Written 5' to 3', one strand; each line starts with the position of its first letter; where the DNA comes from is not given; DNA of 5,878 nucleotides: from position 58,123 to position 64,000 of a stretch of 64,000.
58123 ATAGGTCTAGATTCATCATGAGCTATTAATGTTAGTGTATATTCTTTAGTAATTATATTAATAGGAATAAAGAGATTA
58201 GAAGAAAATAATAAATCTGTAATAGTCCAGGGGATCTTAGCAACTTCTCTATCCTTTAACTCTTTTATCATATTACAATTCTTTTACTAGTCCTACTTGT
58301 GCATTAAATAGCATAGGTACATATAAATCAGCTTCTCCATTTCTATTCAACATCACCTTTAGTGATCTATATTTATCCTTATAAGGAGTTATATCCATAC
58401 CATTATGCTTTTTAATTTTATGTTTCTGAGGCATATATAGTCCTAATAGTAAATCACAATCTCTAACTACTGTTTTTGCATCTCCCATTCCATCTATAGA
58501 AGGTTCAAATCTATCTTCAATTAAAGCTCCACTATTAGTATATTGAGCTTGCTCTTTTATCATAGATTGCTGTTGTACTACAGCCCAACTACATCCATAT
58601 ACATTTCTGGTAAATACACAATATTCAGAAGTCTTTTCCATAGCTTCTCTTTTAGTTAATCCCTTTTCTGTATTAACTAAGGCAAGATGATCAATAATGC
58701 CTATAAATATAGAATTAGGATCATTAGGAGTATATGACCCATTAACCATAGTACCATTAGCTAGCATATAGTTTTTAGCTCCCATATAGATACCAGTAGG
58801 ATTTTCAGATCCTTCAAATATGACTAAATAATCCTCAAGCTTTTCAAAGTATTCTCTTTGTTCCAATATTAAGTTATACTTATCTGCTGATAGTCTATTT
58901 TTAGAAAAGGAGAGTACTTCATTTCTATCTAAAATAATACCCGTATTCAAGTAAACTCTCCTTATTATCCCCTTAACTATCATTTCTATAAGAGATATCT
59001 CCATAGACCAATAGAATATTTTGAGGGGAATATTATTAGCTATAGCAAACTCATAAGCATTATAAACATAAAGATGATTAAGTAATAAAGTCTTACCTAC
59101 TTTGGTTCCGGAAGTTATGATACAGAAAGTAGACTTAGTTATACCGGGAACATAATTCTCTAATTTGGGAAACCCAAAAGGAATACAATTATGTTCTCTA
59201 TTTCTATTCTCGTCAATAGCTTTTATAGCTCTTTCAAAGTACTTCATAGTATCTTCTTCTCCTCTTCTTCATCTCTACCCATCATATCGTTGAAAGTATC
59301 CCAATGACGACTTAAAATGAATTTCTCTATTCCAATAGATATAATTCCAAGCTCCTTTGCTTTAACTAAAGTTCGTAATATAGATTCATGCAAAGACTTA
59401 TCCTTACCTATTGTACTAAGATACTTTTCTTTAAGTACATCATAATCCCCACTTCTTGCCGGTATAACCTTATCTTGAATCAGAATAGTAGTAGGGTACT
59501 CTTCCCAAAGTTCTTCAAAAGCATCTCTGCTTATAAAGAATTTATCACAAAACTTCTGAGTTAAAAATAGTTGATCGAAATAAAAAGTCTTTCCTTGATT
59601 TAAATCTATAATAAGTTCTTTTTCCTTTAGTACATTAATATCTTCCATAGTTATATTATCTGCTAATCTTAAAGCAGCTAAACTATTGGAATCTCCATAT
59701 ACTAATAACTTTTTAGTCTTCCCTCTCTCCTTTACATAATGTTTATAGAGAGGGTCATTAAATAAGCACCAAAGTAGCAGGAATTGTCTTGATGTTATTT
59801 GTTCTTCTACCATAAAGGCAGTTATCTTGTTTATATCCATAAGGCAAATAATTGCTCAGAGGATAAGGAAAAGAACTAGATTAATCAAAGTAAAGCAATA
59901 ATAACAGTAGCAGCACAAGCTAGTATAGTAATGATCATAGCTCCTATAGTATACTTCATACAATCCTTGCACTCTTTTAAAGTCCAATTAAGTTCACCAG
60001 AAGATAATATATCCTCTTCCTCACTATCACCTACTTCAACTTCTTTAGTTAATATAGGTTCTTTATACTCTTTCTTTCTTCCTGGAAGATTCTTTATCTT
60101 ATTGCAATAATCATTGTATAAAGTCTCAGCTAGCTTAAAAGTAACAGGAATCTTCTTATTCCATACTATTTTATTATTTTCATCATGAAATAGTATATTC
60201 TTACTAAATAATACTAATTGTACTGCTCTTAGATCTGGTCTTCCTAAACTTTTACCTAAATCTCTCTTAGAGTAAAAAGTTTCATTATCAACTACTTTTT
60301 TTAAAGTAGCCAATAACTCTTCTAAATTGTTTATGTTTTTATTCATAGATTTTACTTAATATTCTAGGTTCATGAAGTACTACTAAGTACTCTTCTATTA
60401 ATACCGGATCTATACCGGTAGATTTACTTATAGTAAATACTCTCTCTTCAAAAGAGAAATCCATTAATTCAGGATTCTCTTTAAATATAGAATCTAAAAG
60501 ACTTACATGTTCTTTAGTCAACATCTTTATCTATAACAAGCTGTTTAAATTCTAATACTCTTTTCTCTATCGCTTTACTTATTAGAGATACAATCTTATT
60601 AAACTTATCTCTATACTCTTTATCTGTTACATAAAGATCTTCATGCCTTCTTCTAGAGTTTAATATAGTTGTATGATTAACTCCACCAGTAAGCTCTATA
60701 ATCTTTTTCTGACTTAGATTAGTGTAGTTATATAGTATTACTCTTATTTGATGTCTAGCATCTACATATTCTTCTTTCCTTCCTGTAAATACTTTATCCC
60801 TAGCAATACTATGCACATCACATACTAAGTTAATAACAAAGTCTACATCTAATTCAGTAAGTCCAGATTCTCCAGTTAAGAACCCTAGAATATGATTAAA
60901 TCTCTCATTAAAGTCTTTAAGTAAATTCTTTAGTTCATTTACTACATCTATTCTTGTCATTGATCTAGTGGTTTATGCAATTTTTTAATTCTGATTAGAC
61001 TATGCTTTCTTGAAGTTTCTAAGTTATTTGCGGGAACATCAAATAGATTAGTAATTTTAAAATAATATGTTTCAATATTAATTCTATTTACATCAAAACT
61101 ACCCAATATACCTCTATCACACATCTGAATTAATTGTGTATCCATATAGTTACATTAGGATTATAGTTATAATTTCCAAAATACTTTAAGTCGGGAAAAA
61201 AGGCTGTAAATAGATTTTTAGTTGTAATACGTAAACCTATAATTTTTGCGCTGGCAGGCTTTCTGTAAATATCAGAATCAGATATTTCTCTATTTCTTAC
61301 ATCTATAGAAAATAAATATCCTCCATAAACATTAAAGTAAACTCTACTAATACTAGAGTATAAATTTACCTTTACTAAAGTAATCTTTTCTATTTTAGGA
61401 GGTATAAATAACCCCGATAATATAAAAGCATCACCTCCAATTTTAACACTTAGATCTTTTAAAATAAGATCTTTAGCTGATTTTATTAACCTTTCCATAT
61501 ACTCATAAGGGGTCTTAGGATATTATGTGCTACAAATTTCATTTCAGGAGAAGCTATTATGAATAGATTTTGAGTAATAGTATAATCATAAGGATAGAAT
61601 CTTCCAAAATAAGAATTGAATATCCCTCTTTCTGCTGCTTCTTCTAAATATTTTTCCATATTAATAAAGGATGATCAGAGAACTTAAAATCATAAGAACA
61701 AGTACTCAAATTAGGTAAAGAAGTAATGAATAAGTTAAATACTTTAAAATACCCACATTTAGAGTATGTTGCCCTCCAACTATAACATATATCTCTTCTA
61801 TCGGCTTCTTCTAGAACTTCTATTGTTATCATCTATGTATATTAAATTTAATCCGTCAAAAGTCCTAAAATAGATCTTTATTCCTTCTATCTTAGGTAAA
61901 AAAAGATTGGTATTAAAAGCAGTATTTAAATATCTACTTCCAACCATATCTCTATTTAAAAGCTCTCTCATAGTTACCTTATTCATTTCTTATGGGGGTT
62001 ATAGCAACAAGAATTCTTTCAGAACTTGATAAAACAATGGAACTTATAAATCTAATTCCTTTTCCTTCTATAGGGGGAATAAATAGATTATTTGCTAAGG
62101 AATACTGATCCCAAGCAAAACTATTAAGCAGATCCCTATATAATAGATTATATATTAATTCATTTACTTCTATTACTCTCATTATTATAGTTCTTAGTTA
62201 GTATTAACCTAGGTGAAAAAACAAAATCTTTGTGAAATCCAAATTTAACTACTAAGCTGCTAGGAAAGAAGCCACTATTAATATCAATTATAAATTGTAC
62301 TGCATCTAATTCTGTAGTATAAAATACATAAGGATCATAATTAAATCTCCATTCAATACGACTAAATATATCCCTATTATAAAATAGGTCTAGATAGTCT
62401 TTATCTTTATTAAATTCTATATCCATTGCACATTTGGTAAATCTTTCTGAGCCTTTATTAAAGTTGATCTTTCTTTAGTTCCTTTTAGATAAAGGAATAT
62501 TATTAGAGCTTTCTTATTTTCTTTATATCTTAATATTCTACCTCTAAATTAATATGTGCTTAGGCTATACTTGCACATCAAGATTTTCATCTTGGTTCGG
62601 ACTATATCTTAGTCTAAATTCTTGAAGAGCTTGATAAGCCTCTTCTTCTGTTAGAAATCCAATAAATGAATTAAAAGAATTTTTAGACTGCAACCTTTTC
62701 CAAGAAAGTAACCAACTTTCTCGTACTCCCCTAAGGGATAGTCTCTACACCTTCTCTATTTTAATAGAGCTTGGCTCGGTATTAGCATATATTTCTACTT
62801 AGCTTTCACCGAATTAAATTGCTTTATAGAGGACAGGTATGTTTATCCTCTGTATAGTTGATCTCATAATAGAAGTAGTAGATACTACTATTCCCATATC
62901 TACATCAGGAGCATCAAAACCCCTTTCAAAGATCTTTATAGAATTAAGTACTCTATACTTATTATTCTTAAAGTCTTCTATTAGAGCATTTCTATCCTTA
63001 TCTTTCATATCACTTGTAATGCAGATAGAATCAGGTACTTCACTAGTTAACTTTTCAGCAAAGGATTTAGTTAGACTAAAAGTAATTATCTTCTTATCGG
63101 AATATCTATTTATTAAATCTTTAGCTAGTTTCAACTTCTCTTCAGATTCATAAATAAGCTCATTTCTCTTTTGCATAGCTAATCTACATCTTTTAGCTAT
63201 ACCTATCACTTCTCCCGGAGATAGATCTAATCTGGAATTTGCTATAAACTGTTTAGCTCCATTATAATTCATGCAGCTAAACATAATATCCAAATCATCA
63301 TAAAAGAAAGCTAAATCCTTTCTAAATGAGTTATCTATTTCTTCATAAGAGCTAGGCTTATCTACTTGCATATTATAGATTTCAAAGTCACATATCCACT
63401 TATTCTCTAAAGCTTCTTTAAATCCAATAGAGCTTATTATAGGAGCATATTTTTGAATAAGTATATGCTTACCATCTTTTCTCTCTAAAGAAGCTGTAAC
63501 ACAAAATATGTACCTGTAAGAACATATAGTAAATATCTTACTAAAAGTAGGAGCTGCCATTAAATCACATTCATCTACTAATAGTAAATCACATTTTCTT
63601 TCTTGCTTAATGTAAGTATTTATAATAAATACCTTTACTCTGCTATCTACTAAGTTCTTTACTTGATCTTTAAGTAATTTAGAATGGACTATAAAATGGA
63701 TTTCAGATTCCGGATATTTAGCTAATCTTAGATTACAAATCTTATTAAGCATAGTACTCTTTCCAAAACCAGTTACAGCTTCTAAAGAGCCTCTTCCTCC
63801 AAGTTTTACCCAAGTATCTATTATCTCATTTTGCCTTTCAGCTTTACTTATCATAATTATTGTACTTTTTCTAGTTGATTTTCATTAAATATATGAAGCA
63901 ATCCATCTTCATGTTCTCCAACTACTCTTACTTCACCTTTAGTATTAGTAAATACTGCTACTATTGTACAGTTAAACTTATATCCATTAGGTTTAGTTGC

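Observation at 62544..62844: Group I intron interrupts the SF2 helicase gene within motif VI (missed by the ORF track)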

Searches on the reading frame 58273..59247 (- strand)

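Call 20: search_protein_families(library=phrogs, proteins=[window:58273-59247:-], max_evalue=0.00001)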
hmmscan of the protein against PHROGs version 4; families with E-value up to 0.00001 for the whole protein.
window:58273-59247:- (324 aa): 2 families
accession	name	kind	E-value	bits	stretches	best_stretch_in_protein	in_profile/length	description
phrog_19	-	DNA, RNA and nucleotide metabolism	5.8e-14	52.9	1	5-90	316-397/621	DnaB-like replicative helicase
phrog_15558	-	unknown function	4.5e-07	30.4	1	171-286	243-357/403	-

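Call 47: search_protein_families(library=pfam, proteins=[window:58273-59247:-], max_evalue=0.001)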
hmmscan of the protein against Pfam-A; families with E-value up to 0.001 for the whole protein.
window:58273-59247:- (324 aa): 1 family
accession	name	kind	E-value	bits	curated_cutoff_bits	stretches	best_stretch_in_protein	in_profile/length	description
PF03796.21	DnaB_C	-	1.1e-05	25.4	27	0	22-98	2-72/255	DnaB-like helicase C terminal domain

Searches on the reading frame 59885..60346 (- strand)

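Call 66: search_protein_families(library=pfam, proteins=[window:59885-60346:-], max_evalue=1)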
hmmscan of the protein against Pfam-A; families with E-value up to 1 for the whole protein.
window:59885-60346:- (153 aa): 1 family
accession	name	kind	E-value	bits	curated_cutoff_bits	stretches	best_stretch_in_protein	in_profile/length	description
PF18898.5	DUF5654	-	0.11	12.9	23.8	1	123-151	37-65/71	Family of unknown function (DUF5654)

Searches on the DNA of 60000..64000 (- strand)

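Call 9: search_dna_similar(query=window:60000-64000:-, collection=phages, mode=distant, max_rows=20)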
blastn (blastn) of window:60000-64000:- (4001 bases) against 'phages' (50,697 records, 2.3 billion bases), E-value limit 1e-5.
Records with a match: 30; places in all: 30; records where one place covers at least 80% of the query: 0.
Best place of each record, by identity: 90-95% 3; 80-90% 22; 60-80% 5.
By first word of the organism name: Vibrio 17; Alteromonas 5; Flavobacterium 4; Bacillus 2; Bacteriophage 1; Enterocloster 1.
By host as written in the record: - 18; Alteromonas macleodii str. 'Balearic Sea AD45' 5; Flavobacterium sp. LMO8 4; Bacillus anthracis 2; Enterocloster bolteae DA473 1.
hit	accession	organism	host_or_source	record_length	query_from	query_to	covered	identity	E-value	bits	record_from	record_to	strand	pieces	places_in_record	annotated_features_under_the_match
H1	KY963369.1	Bacillus phage Tavor_SA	Bacillus anthracis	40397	1175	1262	2%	81.1%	4e-13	84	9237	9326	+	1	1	tail length tape-measure protein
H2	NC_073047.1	Bacillus phage Tavor_SA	Bacillus anthracis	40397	1175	1262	2%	81.1%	4e-13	84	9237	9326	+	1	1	tail length tape-measure protein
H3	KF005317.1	Alteromonas phage vB_AmaP_AD45-P1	Alteromonas macleodii str. 'Balearic ...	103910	1186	1262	2%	79.5%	5e-6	62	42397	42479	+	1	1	none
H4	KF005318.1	Alteromonas phage vB_AmaP_AD45-P3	Alteromonas macleodii str. 'Balearic ...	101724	1186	1262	2%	79.5%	5e-6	62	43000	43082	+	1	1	none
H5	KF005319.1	Alteromonas phage vB_AmaP_AD45-P4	Alteromonas macleodii str. 'Balearic ...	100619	1186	1262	2%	79.5%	5e-6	62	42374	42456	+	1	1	none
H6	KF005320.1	Alteromonas phage vB_AmaP_AD45-P2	Alteromonas macleodii str. 'Balearic ...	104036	1186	1262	2%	79.5%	5e-6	62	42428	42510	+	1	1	none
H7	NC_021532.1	Alteromonas phage vB_AmaP_AD45-P1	Alteromonas macleodii str. 'Balearic ...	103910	1186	1262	2%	79.5%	5e-6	62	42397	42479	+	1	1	none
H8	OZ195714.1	Vibrio phage F100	Seawater and oysters mix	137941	1185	1259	2%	80.0%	1e-6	64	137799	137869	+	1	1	hypothetical protein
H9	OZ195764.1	Vibrio phage F97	Seawater and oysters mix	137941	1185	1259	2%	80.0%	1e-6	64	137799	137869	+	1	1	hypothetical protein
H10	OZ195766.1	Vibrio phage F98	Seawater and oysters mix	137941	1185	1259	2%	80.0%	1e-6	64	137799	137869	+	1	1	hypothetical protein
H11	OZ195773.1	Vibrio phage F89 g2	Seawater and oysters mix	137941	1185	1259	2%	80.0%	1e-6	64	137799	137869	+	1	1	hypothetical protein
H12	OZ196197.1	Vibrio phage F96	Seawater and oysters mix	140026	1185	1259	2%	80.0%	1e-6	64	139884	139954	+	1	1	hypothetical protein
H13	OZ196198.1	Vibrio phage F95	Seawater and oysters mix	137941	1185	1259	2%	80.0%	1e-6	64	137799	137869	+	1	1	hypothetical protein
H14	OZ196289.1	Vibrio phage F102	Seawater and oysters mix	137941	1185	1259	2%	80.0%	1e-6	64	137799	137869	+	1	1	hypothetical protein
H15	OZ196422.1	Vibrio phage F94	Seawater and oysters mix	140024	1185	1259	2%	80.0%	1e-6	64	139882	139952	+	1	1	hypothetical protein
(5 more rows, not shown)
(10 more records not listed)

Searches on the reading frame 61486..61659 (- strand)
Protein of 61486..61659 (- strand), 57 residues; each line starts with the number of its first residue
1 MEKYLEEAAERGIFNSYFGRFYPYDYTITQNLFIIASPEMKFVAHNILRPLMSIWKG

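Call 66: search_protein_families(library=pfam, proteins=[window:61486-61659:-], max_evalue=1)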
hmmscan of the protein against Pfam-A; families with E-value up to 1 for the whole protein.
window:61486-61659:- (57 aa): 1 family
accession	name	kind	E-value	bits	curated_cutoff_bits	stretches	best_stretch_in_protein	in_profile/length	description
PF20419.3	DUF6701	-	0.12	11.9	27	1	3-33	266-295/577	Family of unknown function (DUF6701)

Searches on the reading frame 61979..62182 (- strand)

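Call 66: search_protein_families(library=pfam, proteins=[window:61979-62182:-], max_evalue=1)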
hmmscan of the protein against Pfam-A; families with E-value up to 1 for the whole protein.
window:61979-62182:- (67 aa): 1 family
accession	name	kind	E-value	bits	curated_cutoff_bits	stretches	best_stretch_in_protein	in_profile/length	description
PF17012.10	DUF5091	-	0.029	15.1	27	1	5-43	4-42/147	Domain of unknown function (DUF5091)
